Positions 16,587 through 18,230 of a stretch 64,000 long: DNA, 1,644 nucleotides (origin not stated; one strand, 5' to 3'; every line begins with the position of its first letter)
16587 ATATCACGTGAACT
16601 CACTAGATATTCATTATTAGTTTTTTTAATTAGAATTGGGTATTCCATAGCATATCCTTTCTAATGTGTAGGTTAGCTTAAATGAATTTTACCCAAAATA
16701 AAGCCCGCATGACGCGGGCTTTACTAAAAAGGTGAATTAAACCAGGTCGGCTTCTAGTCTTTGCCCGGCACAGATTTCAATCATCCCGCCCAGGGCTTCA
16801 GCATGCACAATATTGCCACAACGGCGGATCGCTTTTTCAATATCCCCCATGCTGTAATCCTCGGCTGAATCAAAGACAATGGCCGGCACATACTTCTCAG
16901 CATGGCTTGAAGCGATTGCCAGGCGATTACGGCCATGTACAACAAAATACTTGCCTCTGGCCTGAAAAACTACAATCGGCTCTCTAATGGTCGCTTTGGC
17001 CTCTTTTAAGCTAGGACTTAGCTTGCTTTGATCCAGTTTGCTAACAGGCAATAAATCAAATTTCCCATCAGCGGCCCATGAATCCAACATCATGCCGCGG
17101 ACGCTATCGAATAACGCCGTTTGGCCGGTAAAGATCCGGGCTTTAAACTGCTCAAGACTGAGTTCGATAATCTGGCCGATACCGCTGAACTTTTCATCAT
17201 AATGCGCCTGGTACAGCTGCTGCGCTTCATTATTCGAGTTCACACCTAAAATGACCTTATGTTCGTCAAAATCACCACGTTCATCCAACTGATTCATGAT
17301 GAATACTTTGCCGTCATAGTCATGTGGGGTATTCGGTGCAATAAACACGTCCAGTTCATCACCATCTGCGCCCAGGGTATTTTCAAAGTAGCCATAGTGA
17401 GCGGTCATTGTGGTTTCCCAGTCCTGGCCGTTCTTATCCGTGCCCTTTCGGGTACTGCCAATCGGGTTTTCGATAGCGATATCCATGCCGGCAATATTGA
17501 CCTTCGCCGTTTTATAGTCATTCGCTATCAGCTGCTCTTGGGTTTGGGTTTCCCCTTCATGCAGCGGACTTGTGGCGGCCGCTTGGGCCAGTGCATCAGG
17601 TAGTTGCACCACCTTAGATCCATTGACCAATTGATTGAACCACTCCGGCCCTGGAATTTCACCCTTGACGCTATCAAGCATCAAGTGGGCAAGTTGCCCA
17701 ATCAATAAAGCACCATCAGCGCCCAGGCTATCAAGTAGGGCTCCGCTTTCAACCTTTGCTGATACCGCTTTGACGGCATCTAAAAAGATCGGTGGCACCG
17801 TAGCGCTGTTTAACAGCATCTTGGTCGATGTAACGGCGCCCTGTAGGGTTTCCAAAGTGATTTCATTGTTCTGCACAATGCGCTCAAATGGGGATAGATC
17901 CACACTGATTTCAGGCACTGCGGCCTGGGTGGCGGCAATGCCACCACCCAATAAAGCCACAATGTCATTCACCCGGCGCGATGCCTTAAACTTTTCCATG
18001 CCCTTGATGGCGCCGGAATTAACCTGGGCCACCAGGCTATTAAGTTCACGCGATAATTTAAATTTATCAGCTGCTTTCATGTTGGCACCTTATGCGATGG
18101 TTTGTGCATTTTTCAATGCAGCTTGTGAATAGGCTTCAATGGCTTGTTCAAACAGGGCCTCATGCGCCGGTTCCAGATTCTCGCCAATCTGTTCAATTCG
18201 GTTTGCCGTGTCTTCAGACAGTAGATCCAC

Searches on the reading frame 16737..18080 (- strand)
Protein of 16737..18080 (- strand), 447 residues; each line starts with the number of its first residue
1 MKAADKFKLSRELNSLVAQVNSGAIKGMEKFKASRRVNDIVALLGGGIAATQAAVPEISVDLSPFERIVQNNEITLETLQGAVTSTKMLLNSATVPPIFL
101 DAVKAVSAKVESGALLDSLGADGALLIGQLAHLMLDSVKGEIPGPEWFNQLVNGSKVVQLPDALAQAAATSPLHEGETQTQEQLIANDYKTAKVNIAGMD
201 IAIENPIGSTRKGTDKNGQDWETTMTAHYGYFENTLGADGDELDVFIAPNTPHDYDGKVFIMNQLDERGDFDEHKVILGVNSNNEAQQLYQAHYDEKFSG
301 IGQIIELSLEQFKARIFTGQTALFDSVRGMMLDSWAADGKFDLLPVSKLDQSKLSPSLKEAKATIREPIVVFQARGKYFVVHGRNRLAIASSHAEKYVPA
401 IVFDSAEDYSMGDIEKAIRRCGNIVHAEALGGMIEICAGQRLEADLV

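Call 9: search_protein_families(library=phrogs, proteins=[window:16737-18080:-], max_evalue=0.001)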
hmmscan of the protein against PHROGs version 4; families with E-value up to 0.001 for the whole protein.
window:16737-18080:- (447 aa): 12 families
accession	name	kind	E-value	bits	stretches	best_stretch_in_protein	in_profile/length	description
phrog_29900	-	unknown function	1.2e-88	299.1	2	157-435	743-1017/1028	-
phrog_5143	-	unknown function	3.1e-51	174.7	2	154-325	687-857/2204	-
phrog_37402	-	unknown function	9.7e-39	133.3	1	178-321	1098-1244/2639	-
phrog_10089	-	moron, auxiliary metabolic gene and host takeover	7.3e-37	126.8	1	159-319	865-1025/4647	DarB-like antirestriction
phrog_30335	-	unknown function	1.4e-35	122.9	1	163-321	742-897/2900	-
phrog_938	-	lysis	1.6e-33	116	1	162-322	1480-1642/2185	endolysin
phrog_4660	-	head and packaging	7.1e-33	114.9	1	188-321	631-758/765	minor head protein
phrog_20705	-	head and packaging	5.9e-31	108.5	1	179-316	18-154/690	virion structural protein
phrog_4272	-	unknown function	1.4e-28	100.7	1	179-321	122-260/764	-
phrog_33607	-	unknown function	1.6e-19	71.2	1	193-313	110-225/287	-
phrog_1855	-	moron, auxiliary metabolic gene and host takeover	7.5e-05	24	1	3-54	5-54/114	DdrA-like anti-restriction protein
phrog_17439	-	unknown function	0.00058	20.4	0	342-403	31-91/240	-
